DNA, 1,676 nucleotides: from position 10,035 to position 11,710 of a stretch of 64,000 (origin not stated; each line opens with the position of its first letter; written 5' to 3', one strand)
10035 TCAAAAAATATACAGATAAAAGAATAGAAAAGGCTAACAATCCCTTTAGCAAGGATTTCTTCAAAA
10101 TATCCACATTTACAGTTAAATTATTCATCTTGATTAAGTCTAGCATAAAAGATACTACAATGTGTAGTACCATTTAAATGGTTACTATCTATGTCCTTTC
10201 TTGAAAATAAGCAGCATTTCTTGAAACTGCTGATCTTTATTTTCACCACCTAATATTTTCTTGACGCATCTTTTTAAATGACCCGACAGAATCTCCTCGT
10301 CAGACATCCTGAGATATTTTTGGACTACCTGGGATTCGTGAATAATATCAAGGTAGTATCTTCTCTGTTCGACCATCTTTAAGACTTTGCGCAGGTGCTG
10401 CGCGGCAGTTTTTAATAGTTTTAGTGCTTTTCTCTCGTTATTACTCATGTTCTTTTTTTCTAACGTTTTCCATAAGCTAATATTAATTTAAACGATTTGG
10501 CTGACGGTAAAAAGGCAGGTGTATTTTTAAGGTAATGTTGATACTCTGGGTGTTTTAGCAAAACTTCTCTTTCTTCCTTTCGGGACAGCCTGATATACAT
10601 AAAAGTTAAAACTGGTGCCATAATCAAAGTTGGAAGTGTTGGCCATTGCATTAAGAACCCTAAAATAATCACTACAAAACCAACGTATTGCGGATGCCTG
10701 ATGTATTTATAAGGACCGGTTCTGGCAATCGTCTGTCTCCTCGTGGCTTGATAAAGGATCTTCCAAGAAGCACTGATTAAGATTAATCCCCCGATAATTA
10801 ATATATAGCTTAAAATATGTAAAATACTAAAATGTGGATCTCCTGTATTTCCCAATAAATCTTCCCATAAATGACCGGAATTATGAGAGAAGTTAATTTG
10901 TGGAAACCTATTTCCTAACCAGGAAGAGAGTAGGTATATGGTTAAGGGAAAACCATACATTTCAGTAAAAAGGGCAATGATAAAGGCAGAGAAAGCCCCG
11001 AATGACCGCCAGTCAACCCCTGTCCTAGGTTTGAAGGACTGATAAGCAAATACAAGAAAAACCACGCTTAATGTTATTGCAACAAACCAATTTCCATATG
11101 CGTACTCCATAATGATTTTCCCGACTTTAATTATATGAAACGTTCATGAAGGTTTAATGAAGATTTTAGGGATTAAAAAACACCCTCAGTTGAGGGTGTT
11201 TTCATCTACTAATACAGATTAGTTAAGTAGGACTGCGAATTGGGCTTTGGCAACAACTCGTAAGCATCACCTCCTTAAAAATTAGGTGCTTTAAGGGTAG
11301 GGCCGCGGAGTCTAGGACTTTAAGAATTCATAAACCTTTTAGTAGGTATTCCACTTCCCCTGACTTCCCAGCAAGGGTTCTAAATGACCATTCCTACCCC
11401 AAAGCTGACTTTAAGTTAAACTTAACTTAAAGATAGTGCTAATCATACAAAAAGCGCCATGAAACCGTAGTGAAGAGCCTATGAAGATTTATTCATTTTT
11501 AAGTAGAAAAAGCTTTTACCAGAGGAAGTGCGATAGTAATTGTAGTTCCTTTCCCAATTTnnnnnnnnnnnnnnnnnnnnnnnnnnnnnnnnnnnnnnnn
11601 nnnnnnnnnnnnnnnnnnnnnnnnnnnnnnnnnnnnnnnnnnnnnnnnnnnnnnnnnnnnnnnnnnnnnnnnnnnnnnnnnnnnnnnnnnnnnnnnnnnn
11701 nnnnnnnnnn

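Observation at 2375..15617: Composite copper/mercury/thiol-redox island with an unusual gene set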

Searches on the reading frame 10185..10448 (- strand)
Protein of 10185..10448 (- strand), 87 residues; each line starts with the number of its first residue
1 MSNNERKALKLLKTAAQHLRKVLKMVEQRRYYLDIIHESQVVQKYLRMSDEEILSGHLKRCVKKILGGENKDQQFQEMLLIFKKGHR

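Call 4: search_protein_families(library=pfam, proteins=[window:10185-10448:-], max_evalue=0.01)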
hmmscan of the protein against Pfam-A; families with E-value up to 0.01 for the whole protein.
window:10185-10448:- (87 aa): 1 family
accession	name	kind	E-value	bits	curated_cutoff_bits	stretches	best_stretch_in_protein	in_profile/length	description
PF02583.22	Trns_repr_metal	-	1.8e-10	41.5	22.8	1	6-83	3-77/78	Metal-sensitive transcriptional repressor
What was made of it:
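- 10185..10448 (-): CsoR2, a CsoR-family repressor with Tyr in place of the first Cu(I)-ligand Cys (Y-H-C). PF02583 scores 41.5 bits (call 4).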

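Call 6: search_protein_families(library=ncbifam, proteins=[window:10185-10448:-], max_evalue=0.01)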
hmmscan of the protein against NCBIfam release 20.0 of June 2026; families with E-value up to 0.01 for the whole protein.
window:10185-10448:- (87 aa): 1 family
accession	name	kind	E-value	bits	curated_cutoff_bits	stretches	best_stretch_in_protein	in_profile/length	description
NF052430.1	repress_RicR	exception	4.3e-06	27.3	175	1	10-77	13-82/93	copper-sensing transcriptional repressor RicR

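Call 21: search_solved_structures(query=window:10185-10448:-, show_alignments=4, max_evalue=0.01)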
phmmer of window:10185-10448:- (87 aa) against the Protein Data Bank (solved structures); distinct sequences matched with E-value up to 0.01: 3.
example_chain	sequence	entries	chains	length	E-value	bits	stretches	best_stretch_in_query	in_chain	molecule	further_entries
4m1p_A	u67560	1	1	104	2.2e-07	34.4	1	8-84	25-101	Copper-sensitive operon repressor (CsoR)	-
2hh7_A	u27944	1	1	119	7.7e-06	29.5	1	4-69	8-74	Hypothetical protein CsoR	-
3aai_A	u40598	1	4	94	0.0087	19.7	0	7-64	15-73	Copper homeostasis operon regulatory protein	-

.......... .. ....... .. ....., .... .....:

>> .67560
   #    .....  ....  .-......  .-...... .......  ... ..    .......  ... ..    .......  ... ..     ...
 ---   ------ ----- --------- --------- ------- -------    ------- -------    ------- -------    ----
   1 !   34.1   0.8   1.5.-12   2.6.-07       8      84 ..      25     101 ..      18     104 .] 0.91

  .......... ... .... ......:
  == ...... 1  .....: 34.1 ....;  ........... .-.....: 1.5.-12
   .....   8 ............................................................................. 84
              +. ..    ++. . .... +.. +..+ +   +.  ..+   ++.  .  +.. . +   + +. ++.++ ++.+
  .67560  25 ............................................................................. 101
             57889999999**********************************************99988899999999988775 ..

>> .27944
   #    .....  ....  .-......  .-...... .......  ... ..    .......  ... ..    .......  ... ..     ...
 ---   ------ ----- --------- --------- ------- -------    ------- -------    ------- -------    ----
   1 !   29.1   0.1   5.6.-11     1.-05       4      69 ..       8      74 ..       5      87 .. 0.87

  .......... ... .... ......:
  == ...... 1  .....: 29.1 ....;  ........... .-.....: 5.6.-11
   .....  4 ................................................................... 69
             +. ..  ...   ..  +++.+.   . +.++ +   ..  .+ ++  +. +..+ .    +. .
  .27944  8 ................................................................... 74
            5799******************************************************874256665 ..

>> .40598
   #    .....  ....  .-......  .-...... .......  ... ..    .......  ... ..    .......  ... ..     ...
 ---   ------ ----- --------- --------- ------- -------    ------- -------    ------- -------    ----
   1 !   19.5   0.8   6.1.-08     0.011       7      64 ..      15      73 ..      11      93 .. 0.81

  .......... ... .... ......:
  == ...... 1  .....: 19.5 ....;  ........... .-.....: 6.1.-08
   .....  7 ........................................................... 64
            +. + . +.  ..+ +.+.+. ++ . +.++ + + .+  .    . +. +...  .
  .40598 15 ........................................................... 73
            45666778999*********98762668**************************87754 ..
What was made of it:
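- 10185..10448 (-): Alignment to 4M1P and 2HH7 (call 21).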

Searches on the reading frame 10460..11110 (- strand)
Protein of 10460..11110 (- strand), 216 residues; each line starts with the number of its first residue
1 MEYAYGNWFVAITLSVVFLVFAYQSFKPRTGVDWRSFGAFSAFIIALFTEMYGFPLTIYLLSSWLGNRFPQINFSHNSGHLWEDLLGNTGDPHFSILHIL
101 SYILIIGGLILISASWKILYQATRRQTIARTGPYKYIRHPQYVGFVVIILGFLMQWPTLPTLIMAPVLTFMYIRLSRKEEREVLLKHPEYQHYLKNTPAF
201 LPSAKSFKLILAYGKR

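Call 4: search_protein_families(library=pfam, proteins=[window:10460-11110:-], max_evalue=0.01)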
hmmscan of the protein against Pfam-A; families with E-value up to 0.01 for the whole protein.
window:10460-11110:- (216 aa): 3 families
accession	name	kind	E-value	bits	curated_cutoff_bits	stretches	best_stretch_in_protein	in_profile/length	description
PF04140.19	ICMT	-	9.8e-08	32.8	24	1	98-180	5-90/95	Isoprenylcysteine carboxyl methyltransferase (ICMT) family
PF04191.18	PEMT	-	5.8e-07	30.3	25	1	123-181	37-96/105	Phospholipid methyltransferase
PF06966.17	DUF1295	-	4.5e-05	23.5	20.4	1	92-197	115-235/235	Protein of unknown function (DUF1295)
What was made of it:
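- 10460..11110 (-): ICMT-family membrane methyltransferase, the first gene of the operon. PF04140 scores 32.8 bits against a cut-off of 24 (call 4).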

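Call 6: search_protein_families(library=ncbifam, proteins=[window:10460-11110:-], max_evalue=0.01)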
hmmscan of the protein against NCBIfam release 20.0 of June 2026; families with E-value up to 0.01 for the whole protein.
window:10460-11110:- (216 aa): 3 families
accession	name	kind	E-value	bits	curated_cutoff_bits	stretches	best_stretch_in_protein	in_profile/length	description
NF040696.1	isopcys_mtase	equivalog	5.4e-06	26.4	160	1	113-203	97-189/190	protein-S-isoprenylcysteine O-methyltransferase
TIGR04571.1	LmtA_Leptospira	exception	1.7e-05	24.7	325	1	127-208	87-170/252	lipid A Kdo2 1-phosphate O-methyltransferase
NF045656.1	MeththiolMtaseMddA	equivalog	0.00034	20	270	1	133-202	170-238/238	methanethiol S-methyltransferase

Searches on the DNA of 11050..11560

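Call 48: search_rna_families(source=window, start=11050, end=11560, threshold=evalue, max_evalue=1)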
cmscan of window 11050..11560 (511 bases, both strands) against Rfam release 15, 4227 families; matches with E-value up to 1: 0.
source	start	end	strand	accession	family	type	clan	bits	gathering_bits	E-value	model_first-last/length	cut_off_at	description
